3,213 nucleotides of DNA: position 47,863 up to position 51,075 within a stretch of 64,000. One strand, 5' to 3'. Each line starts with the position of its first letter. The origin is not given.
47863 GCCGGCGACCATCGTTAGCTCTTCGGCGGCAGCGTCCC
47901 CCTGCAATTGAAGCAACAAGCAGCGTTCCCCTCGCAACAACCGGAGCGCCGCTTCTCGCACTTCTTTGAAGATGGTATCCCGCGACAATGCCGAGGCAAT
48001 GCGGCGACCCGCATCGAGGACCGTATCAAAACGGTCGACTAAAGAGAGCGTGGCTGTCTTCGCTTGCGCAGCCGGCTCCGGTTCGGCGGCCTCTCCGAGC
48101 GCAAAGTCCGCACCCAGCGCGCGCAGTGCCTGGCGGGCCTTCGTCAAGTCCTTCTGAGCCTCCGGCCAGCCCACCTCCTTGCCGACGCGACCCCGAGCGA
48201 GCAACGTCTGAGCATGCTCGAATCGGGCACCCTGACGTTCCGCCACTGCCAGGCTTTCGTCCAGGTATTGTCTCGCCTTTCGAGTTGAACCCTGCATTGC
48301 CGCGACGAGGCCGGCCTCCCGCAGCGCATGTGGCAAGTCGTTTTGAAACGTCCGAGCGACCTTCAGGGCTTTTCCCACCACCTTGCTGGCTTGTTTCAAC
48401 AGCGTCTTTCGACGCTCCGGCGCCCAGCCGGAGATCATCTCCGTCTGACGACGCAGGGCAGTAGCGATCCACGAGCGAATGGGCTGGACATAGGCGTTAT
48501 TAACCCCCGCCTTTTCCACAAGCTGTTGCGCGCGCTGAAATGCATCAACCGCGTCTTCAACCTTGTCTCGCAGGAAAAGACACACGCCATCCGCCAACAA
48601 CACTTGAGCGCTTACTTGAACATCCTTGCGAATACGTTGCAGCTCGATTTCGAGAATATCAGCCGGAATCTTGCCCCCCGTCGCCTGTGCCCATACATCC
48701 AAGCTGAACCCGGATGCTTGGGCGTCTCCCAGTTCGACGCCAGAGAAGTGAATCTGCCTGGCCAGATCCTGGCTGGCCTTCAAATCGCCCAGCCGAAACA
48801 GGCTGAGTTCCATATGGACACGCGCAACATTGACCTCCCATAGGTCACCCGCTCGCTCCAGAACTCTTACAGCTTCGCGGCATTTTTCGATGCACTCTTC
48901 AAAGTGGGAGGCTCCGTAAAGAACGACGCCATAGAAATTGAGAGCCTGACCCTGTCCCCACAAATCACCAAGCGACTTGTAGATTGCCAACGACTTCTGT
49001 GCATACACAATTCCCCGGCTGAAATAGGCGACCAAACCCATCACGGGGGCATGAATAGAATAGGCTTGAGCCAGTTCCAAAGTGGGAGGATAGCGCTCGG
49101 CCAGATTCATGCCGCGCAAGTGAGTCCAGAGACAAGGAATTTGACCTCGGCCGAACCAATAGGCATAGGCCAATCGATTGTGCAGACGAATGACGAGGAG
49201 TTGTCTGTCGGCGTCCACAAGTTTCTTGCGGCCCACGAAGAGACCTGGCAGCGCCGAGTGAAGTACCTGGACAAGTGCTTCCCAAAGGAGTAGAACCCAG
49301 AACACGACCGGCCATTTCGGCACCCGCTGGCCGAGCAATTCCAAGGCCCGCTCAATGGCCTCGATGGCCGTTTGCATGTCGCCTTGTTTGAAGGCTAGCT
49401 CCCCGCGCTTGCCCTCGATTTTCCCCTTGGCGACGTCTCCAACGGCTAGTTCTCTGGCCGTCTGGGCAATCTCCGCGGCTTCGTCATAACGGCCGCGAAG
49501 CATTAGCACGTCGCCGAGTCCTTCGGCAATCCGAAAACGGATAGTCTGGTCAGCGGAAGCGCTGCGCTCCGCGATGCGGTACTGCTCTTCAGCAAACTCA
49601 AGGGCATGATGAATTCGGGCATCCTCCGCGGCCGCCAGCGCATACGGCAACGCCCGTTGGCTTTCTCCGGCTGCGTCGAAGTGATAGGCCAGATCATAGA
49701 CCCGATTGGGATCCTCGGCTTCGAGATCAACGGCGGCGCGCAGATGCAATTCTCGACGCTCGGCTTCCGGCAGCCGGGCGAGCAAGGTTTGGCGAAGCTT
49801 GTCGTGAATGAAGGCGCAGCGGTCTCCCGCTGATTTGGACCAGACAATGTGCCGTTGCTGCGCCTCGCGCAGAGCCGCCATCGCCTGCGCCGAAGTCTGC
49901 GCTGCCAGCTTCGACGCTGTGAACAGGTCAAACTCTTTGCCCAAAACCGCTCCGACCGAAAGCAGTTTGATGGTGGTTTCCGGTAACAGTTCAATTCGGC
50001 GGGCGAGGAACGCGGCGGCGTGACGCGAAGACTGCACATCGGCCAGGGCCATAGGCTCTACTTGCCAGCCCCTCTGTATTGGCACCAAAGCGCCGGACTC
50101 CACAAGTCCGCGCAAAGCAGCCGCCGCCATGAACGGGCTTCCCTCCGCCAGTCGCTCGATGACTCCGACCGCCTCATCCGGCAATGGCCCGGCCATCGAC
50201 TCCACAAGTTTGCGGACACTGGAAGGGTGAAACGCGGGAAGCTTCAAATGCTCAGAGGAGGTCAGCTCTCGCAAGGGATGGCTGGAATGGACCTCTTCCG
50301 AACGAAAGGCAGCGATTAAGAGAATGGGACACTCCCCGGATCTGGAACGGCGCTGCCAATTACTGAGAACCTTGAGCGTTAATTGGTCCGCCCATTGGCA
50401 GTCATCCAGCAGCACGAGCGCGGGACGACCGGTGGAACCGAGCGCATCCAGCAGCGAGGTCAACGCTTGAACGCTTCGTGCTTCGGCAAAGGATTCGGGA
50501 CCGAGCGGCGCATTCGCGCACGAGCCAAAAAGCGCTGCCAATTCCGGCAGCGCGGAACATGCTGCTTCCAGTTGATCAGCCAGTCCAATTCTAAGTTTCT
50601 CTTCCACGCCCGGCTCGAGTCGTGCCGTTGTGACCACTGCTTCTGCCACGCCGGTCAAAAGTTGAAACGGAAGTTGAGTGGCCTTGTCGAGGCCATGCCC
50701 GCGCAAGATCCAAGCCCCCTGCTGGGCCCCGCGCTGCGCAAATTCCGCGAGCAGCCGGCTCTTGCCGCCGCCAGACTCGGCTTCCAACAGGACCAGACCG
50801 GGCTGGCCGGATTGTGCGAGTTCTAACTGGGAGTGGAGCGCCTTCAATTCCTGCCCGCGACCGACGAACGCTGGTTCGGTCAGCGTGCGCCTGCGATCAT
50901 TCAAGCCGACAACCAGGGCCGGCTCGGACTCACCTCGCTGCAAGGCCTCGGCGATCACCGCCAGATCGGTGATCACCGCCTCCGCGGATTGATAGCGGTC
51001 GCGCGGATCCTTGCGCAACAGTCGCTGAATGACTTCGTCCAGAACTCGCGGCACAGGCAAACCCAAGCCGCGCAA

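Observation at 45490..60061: Candidate coupled system: TA module - (Cys-rich micro-ORF) - FAS-like PKS - giant pseudokinase/NTPase/GAF phosphorelay sensor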

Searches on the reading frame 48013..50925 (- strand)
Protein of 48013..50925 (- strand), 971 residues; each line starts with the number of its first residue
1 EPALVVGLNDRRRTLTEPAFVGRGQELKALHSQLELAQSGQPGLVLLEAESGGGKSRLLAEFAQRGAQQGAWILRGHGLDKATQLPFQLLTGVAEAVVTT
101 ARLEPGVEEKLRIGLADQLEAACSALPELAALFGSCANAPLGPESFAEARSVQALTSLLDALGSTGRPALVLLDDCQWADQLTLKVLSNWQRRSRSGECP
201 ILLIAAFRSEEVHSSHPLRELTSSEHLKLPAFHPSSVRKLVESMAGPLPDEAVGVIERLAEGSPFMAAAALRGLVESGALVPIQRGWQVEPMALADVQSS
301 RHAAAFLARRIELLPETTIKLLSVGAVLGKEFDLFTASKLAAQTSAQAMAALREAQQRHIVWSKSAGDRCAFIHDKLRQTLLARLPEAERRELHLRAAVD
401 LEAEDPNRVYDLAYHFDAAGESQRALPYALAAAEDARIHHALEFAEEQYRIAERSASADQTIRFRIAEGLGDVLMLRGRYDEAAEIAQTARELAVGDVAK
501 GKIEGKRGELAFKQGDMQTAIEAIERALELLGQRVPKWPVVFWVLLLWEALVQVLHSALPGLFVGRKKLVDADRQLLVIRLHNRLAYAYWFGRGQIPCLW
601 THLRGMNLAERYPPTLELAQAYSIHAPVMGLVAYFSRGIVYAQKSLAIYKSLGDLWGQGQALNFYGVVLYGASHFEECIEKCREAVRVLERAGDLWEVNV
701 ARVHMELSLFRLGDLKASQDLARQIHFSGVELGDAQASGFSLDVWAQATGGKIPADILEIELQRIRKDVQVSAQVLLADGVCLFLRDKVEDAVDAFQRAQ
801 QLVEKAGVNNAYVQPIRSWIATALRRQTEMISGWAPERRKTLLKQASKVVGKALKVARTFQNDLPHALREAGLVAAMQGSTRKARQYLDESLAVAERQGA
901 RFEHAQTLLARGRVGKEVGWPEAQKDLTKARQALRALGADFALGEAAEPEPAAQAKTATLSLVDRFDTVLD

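Call 60: search_solved_structures(query=window:48013-50925:-, max_evalue=1)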
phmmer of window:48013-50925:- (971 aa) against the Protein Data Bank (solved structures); distinct sequences matched with E-value up to 1: 32.
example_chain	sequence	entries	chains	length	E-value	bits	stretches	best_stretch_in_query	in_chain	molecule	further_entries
9qhb_A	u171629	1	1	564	2e-19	72.3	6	469-538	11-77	Engineered tetratricopeptide repeat protein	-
8bu0_A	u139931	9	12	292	4.8e-14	54.5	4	469-538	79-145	Consensus tetratricopeptide repeat protein | Crystal structure of an 8-repeat consensus TPR superhelix with Zinc. | Monomer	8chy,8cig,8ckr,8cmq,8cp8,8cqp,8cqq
9qhc_A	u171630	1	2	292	3.6e-10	41.7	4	469-538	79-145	Engineered tetratricopeptide repeat protein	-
2fo7_A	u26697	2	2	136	1.3e-06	30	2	469-538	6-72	SYNTHETIC CONSENSUS TPR PROTEIN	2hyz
8ch0_A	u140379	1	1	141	1.4e-06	29.9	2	469-538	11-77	Consensus tetratricopeptide repeat protein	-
7obi_A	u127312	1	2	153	5.1e-06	28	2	468-530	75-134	CTPR-rv4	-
9gzg_A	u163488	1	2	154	5.4e-06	27.9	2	468-538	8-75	Engineered CTPR protein with glutamic acids for conductivity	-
2wqh_A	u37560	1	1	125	7.6e-06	27.4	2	469-538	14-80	CTPR3Y3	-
1na0_A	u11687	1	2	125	1.7e-05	26.3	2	469-538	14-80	designed protein CTPR3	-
3kd7_A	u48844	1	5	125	2.6e-05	25.7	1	470-530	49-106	CTPR390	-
5a7d_B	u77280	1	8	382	5.7e-05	24.5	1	635-738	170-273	PINS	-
4a1s_A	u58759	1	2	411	0.00011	23.6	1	635-738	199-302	PARTNER OF INSCUTEABLE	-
6vfh_A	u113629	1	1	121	0.0018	19.5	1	447-532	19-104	T33_dn10A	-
6vfi_B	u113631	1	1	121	0.0063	17.8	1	447-530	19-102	O43_dn18B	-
6v8e_A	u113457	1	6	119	0.0069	17.6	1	463-530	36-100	Designed protein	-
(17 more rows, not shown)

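Call 73: predict_structure(alignment_id=A1)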
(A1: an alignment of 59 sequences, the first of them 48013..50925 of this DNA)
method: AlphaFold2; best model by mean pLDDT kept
length: 971 residues; sequences in the alignment: 59
mean_pLDDT: 86.9   pTM: 0.81
mean pLDDT of the five models: 86.9, 85.2, 85.0, 84.0, 82.8
residues with pLDDT >= 90: 534; 70-90: 354; 50-70: 45; < 50: 38
segments of 3 or more residues with pLDDT < 50: 1-12, 946-971
pLDDT, mean of each block of 10 residues (from residue 1): 36 56 83 91 90 79 89 82 75 90 88 88 87 68 75 91 87 88 89 71 90 84 89 82 82 85 76 81 82 74 66 86 87 86 89 83 68 77 89 93 89 93 95 88 91 92 95 88 93 94 94 88 96 91 95 94 91 94 94 89 96 95 94 92 96 90 96 96 94 86 96 95 92 83 94 93 89 96 94 97 90 94 94 88 96 93 96 96 97 97 97 95 96 93 62 43 43 37
secondary structure, 60 per line:
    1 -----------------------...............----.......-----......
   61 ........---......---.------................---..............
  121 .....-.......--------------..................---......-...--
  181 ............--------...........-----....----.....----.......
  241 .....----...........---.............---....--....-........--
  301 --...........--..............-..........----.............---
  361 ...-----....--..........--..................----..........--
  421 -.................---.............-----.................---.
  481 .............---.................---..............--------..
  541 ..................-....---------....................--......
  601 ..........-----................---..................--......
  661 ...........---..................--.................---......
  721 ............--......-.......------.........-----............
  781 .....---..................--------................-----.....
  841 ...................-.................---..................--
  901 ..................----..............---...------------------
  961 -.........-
elements in order (helices of 4 or more, strands of 3 or more residues): H24-38 E43-49 H55-68 E72-77 H88-103 H107-125 H127-133 H148-165 E169-174 H181-192 E201-208 H217-220 E225-229 H234-245 H250-260 H264-276 E280-283 E286-289 H291-298 H303-313 H316-328 E331-333 H334-340 H345-357 E361-363 E369-372 H375-384 H387-404 H409-418 H422-438 H442-454 H460-476 H480-493 H497-513 H517-530 H539-558 H560-563 H573-592 H595-610 H616-631 H635-652 H655-671 H675-692 H695-711 H715-732 H735-740 H742-748 H755-763 H769-785 H789-806 H815-830 H836-859 H861-877 H881-898 H901-918 H923-936 H962-970

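Call 75: fold_search(model_id=the predicted structure, library=pdb)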
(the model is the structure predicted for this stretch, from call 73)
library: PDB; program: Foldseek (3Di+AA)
matches with E <= 10: 1589; with E <= 0.001: 239
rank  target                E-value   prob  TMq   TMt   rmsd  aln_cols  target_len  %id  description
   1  6mfv_A                1.1e-12  1.00  0.34  0.44  11.8       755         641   12  Crystal structure of the Signal Transduction ATPase with Numerous Domains (STAND) protein with a tetratricopeptide rep (released 2019-02-20)
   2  5a7d_H                2.2e-07  1.00  0.16  0.38  15.5       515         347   14  Tetrameric assembly of LGN with Inscuteable (released 2016-08-03)
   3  9hvq_Q                3.0e-07  1.00  0.22  0.24  26.4       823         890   11  Structure of the transcribing Pol II-DSIF-PAF-SPT6-RECQL5 complex (released 2025-07-16)
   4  7t7t_A                3.9e-07  1.00  0.26  0.50  19.5       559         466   11  Structure of TSK/BRU1 bound to histone H3.1 (released 2022-03-30)
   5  5a7d_F                4.2e-07  1.00  0.16  0.38  13.8       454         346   16  Tetrameric assembly of LGN with Inscuteable (released 2016-08-03)
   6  3sf4_B                5.8e-07  1.00  0.17  0.39  14.1       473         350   13  Crystal structure of the complex between the conserved cell polarity proteins Inscuteable and LGN (released 2011-11-23)
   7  3shf                  6.6e-07  1.00  0.32  0.28   6.2       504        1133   15  Crystal structure of the R265S mutant of full-length murine Apaf-1 (released 2011-08-24)
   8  9rtt_Q                7.1e-07  1.00  0.29  0.31  25.3      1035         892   11  Activated Elongation Complex with IWS1 and ELOF1 (released 2025-09-03)
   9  5a7d_G                7.4e-07  1.00  0.17  0.37  14.9       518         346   16  Tetrameric assembly of LGN with Inscuteable (released 2016-08-03)
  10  1w3b_A                7.4e-07  1.00  0.19  0.38  13.5       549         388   13  The superhelical TPR domain of O-linked GlcNAc transferase reveals structural similarities to importin alpha. (released 2004-09-09)
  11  5dse_C                8.3e-07  1.00  0.23  0.29  21.9       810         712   13  Crystal Structure of the TTC7B/Hyccin Complex (released 2015-12-02)
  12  6hc2_S                9.4e-07  1.00  0.18  0.40  14.0       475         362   14  Crystal structure of NuMA/LGN hetero-hexamers (released 2019-05-29)
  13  6hc2_C                9.8e-07  1.00  0.18  0.39  14.1       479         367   14  Crystal structure of NuMA/LGN hetero-hexamers (released 2019-05-29)
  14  7sqc_R0               9.8e-07  1.00  0.25  0.15  31.1      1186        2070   14  Ciliary C1 central pair apparatus isolated from Chlamydomonas reinhardtii (released 2022-04-13)
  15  8jal_B                1.1e-06  1.00  0.30  0.45  15.9       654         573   11  Structure of CRL2APPBP2 bound with RxxGP degron (dimer) (released 2023-10-18)
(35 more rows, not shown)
